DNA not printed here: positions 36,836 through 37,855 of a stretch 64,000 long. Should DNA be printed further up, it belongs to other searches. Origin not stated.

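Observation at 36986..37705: Solitary RAYT-type HuH tyrosine transposase between the RND pump and addB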

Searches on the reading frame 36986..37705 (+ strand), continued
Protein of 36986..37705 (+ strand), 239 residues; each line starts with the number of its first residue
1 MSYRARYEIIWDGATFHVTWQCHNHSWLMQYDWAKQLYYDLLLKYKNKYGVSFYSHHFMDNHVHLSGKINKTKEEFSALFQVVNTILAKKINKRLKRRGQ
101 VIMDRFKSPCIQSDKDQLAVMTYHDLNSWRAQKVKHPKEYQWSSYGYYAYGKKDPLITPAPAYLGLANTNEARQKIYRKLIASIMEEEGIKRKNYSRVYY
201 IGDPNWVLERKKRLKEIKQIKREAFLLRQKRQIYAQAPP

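Call 31: fold_search(model_id=the predicted structure, library=pdb)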
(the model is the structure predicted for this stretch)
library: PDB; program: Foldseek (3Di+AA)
matches with E <= 10: 1093; with E <= 0.001: 1
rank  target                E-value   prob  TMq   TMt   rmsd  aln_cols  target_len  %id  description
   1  4er8_A                1.4e-05  1.00  0.47  0.66   5.3       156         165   16  Structure of the REP associates tyrosine transposase bound to a REP hairpin (released 2012-08-15)
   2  2vic_A                1.7e-03  1.00  0.37  0.56  12.1       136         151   10  CRYSTAL STRUCTURE OF THE ISHP608 TRANSPOSASE IN COMPLEX with Left end 26- mer DNA and manganese (released 2008-02-19)
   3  2a6o_A                1.9e-03  1.00  0.36  0.54  13.9       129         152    9  Crystal Structure of the ISHp608 Transposase in Complex with Stem-loop DNA (released 2005-10-25)
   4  2f4f_A                2.0e-03  1.00  0.34  0.58  13.5       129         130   14  Crystal structure of IS200 transposase (released 2005-12-13)
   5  2a6m_A                2.2e-03  1.00  0.36  0.63   2.8       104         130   10  Crystal Structure of the ISHp608 Transposase (released 2005-10-25)
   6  2a6m_B                4.0e-03  1.00  0.37  0.57  14.6       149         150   12  Crystal Structure of the ISHp608 Transposase (released 2005-10-25)
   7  2vju_A                4.2e-03  1.00  0.36  0.62   2.9       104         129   10  Crystal structure of the IS608 transposase in complex with the complete Right end 35-mer DNA and manganese (released 2008-02-19)
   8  2vju_B                4.2e-03  1.00  0.35  0.58   3.0       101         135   10  Crystal structure of the IS608 transposase in complex with the complete Right end 35-mer DNA and manganese (released 2008-02-19)
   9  6fi8_B                5.6e-03  1.00  0.30  0.53   2.5        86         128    8  Crystal structure of the IS608 transposase in complex with left end 29-mer DNA hairpin and a 6-mer DNA representing th (released 2018-03-28)
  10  5axm_A                6.2e-03  0.98  0.37  0.40  12.8       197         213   14  Crystal structure of Thg1 like protein (TLP) with tRNA(Phe) (released 2016-08-03)
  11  2vhg_A                6.6e-03  1.00  0.37  0.65   2.8       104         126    9  Crystal Structure of the ISHp608 Transposase in Complex with Right End 31-mer DNA (released 2008-02-19)
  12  2vhg_B                7.0e-03  1.00  0.37  0.64   2.8       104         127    9  Crystal Structure of the ISHp608 Transposase in Complex with Right End 31-mer DNA (released 2008-02-19)
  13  2vic_B                8.3e-03  1.00  0.36  0.63   2.8       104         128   10  CRYSTAL STRUCTURE OF THE ISHP608 TRANSPOSASE IN COMPLEX with Left end 26- mer DNA and manganese (released 2008-02-19)
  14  2vjv_A                9.3e-03  1.00  0.36  0.65   2.6       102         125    9  Crystal structure of the IS608 transposase in complex with left end 26-mer DNA hairpin and a 6-mer DNA representing th (released 2008-02-19)
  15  5axl_A                1.3e-02  0.96  0.36  0.38  12.6       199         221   12  Crystal structure of Thg1 like protein (TLP) with GTP (released 2016-08-03)
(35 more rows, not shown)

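Call 33: search_solved_structures(query=A1, max_evalue=10, show_alignments=3)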
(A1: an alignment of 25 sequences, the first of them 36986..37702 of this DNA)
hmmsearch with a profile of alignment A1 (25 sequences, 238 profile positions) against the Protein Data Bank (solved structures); distinct sequences matched with E-value up to 10: 1.
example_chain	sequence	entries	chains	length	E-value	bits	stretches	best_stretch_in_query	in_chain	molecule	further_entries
4lvi_A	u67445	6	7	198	0.3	13.9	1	154-230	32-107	Plasmid recombination enzyme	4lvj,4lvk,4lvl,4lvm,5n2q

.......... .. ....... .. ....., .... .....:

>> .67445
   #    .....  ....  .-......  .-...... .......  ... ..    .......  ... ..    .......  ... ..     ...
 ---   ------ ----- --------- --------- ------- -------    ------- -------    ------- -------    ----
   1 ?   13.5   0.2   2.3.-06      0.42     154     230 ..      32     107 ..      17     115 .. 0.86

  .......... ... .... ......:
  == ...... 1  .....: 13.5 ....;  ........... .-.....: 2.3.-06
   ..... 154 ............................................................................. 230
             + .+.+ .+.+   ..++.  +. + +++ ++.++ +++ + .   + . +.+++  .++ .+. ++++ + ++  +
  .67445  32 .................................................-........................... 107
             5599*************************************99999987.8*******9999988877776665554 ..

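Call 56: search_dna_similar(query=window:36986-37702:+, collection=plasmids, mode=protein, max_evalue=1e-8, max_rows=25)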
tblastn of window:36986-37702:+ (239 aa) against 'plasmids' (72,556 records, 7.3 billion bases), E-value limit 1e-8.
Records with a match: 6; places in all: 9; records where one place covers at least 80% of the query: 2.
Best place of each record, by identity: <60% 6.
By first word of the organism name: Skermanella 3; Pseudomonas 1; Pseudoalteromonas 1; Iodobacter 1.
By predicted mobility (MOB-suite, as given by PLSDB): non-mobilizable 4; mobilizable 2.
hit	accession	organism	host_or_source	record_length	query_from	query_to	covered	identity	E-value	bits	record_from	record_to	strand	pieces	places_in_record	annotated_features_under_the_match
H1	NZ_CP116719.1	Pseudomonas aeruginosa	Homo sapiens,urine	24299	16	209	81%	30.0%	2e-11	70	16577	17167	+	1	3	transposase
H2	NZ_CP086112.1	Skermanella rosea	single cell,hydrocarbon-contaminated ...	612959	9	202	81%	29.1%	3e-14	79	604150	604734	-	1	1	transposase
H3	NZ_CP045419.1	Pseudoalteromonas sp. THAF3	pure culture,Surface of a polyethylene ...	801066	51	221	72%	31.2%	7e-13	75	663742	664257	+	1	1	none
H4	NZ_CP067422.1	Skermanella sp. TT6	Homo sapiens,single cell,skin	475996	9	188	75%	29.4%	2e-14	79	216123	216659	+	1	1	transposase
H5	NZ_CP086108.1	Skermanella mucosa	single cell,crude oil contaminated ...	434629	9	188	75%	29.4%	9e-14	77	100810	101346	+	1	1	transposase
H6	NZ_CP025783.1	Iodobacter fluviatilis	whole organism,Glacial lake sediment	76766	58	181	52%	37.9%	8e-14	77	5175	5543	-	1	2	transposase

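Call 57: get_annotated_region(hit=H1, flank=1200)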
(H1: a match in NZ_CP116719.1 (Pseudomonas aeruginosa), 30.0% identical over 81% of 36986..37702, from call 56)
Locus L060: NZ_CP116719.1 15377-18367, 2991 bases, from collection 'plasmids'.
description: Pseudomonas aeruginosa strain 2858 plasmid unnamed1
organism: Pseudomonas aeruginosa (NCBI taxid 287)
taxonomy: Bacteria; Pseudomonadota; Gammaproteobacteria; Pseudomonadales; Pseudomonadaceae; Pseudomonas; Pseudomonas aeruginosa
host: -; source: Homo sapiens,urine; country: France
typing (MOB-suite, as given by PLSDB): non-mobilizable
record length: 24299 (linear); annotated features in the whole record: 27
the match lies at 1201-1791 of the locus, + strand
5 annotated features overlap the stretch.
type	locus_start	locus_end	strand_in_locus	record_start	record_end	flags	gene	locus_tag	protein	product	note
CDS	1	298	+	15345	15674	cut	-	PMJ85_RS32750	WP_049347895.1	hypothetical protein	-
CDS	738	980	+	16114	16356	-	-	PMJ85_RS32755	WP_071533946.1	CPCC family cysteine-rich protein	-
CDS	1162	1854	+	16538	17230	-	-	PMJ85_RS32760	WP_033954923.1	transposase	-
CDS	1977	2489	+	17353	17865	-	-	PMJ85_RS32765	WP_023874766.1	hypothetical protein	-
CDS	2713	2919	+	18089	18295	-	-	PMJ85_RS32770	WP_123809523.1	hypothetical protein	-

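Call 58: get_annotated_region(hit=H2, flank=1200)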
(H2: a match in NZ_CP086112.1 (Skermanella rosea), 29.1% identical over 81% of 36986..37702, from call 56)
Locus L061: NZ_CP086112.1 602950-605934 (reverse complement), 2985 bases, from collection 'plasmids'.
description: Skermanella rosea strain KEMB 2255-458 plasmid pSR-1, complete sequence
organism: Skermanella rosea (NCBI taxid 1817965)
taxonomy: Bacteria; Pseudomonadota; Alphaproteobacteria; Rhodospirillales; Azospirillaceae; Skermanella; Skermanella rosea
host: -; source: single cell,hydrocarbon-contaminated desert sand; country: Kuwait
typing (MOB-suite, as given by PLSDB): mobilizable; relaxase MOBP
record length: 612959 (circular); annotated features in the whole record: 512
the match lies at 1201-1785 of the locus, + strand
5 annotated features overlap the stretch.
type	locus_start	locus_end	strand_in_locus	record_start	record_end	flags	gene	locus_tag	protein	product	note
CDS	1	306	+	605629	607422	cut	-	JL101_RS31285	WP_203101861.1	ABC transporter ATP-binding protein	-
CDS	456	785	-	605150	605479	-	-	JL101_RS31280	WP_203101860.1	type II toxin-antitoxin system PemK/MazF family toxin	-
CDS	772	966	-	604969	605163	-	-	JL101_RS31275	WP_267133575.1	antitoxin MazE-like protein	-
CDS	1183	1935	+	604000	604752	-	-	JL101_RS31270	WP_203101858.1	transposase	GO:0006313 - DNA transposition [Evidence IEA]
CDS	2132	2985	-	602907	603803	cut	-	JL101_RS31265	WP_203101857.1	sulfotransferase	-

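Call 63: search_protein_representatives(alignment_id=A1)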
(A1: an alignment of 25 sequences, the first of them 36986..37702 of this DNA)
Query: 25 sequences, 238 profile positions. Proteins with E-value up to 0.001 (for the whole library): 24899; up to 1e-10: 8165; up to 1e-30: 157. The best 150 are listed.
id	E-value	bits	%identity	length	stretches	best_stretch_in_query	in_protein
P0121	1.1e-104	365.7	-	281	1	1-222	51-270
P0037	2.4e-104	364.6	-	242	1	1-235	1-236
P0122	1.5e-98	345.6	-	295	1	1-232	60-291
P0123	2.9e-88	311.9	-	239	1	1-219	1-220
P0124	6.1e-88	310.9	-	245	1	1-228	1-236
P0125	3.1e-85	302.0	-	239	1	1-225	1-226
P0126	1.7e-84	299.6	-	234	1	1-220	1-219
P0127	1.3e-77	277.1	-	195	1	1-182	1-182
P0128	2.0e-74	266.6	-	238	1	4-233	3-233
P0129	7.8e-74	264.7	-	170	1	59-223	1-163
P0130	5.8e-70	252.0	-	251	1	1-229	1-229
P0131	9.4e-70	251.3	-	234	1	1-229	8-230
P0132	1.3e-68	247.6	-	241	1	1-224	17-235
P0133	5.5e-68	245.5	-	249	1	1-233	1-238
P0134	7.5e-67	241.8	-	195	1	35-223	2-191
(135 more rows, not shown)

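Call 79: find_encoding_contigs(protein=P0005, flank=3000, max_places=2)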
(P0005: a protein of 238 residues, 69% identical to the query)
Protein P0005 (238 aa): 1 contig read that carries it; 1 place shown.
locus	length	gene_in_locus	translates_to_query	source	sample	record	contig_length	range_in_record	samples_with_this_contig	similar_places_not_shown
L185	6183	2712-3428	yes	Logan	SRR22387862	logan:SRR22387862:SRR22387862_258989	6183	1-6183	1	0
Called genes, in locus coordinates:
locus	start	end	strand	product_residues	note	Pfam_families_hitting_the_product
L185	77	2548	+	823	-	PF12705:PDDEXK_1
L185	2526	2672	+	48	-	-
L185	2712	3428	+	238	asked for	-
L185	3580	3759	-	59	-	-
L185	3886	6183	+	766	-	?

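Call 80: find_encoding_contigs(protein=P0008, flank=3000, max_places=2)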
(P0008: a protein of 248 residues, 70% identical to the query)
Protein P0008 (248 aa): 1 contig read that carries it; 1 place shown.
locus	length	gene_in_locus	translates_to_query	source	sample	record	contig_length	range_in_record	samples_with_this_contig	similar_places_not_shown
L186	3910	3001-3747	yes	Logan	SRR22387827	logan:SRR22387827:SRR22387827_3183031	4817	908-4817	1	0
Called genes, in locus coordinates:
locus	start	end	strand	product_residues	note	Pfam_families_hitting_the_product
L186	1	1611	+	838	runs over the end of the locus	?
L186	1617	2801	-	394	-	PF06181:Urate_ox_N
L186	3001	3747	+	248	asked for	PF01797:Y1_Tnp (weak)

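Call 81: find_encoding_contigs(protein=P0013, flank=3000, max_places=2)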
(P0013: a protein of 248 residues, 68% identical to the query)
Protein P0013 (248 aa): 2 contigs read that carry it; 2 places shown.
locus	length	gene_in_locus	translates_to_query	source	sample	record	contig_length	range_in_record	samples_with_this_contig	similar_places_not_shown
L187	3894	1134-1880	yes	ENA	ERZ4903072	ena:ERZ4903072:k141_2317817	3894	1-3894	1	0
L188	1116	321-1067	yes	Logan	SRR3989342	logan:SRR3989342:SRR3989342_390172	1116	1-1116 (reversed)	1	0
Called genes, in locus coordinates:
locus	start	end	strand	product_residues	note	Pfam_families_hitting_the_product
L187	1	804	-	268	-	?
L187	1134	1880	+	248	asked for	-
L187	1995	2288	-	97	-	-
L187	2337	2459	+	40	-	-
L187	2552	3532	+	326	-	PF01791:DeoC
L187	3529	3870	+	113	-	PF00171:Aldedh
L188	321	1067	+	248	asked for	-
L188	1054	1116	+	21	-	?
